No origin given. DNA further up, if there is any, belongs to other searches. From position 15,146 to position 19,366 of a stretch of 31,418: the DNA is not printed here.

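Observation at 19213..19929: Catalytically dead exosortase-like membrane protein coupled into a T2SS operon: candidate secretion-and-anchoring module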

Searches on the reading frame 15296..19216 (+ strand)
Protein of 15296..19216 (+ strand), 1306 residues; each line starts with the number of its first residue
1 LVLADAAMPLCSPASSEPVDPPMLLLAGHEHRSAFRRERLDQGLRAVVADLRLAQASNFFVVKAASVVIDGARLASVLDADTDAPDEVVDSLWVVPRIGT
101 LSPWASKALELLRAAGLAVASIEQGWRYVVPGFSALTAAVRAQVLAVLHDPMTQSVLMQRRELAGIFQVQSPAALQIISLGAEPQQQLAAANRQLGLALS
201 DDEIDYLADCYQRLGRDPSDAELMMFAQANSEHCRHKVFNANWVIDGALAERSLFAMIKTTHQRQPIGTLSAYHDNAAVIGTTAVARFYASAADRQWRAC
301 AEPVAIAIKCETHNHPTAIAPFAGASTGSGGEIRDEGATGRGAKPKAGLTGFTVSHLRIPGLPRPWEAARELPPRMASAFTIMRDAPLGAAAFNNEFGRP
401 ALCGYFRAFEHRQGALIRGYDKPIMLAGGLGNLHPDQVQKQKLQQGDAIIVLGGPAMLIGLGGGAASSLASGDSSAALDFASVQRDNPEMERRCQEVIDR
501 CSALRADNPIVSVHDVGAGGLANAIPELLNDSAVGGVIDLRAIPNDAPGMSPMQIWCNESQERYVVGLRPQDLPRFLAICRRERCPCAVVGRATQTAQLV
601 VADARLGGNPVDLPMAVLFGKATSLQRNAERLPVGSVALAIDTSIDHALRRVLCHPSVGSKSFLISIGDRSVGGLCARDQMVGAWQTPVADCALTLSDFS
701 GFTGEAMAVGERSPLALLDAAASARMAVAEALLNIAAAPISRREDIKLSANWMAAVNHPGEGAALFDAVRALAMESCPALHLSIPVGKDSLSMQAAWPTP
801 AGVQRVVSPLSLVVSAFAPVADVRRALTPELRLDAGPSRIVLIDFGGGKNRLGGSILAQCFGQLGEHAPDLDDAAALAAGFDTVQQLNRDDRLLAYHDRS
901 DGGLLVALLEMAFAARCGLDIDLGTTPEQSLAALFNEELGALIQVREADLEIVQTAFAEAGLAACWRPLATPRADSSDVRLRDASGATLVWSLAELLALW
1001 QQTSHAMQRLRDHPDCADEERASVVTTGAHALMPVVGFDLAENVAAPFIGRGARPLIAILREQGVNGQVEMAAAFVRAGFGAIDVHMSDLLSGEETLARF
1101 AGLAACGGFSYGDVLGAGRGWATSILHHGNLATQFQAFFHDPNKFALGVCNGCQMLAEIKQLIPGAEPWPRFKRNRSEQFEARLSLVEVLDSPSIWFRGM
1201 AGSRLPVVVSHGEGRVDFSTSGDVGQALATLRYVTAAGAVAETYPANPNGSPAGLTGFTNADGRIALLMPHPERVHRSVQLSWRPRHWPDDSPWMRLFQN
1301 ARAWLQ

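Call 5: search_protein_families(library=pfam, proteins=[window:15296-19216:+], max_evalue=0.1)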
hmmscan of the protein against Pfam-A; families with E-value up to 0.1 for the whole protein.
window:15296-19216:+ (1306 aa): 6 families
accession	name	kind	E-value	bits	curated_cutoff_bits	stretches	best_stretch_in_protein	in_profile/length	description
PF13507.12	GATase_5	-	3.3e-95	318.5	27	1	1054-1305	1-260/260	CobB/CobQ-like glutamine amidotransferase domain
PF22689.1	FGAR-AT_PurM_N-like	-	7e-74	247.3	27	1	660-819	1-160/160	FGAR-AT PurM_N-like domain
PF02769.27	AIRS_C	-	5.5e-50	170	23.1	2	444-600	1-152/156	AIR synthase related protein, C-terminal domain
PF18072.6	FGAR-AT_linker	-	6.7e-23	81.4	26.6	1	188-237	1-50/50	Formylglycinamide ribonucleotide amidotransferase linker domain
PF18076.6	FGAR-AT_N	-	1.2e-20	74.1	26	1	72-167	18-115/115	Formylglycinamide ribonucleotide amidotransferase N-terminal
PF12818.12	Tegument_dsDNA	-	0.072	12.7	27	0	388-453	65-126/277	dsDNA viral tegument protein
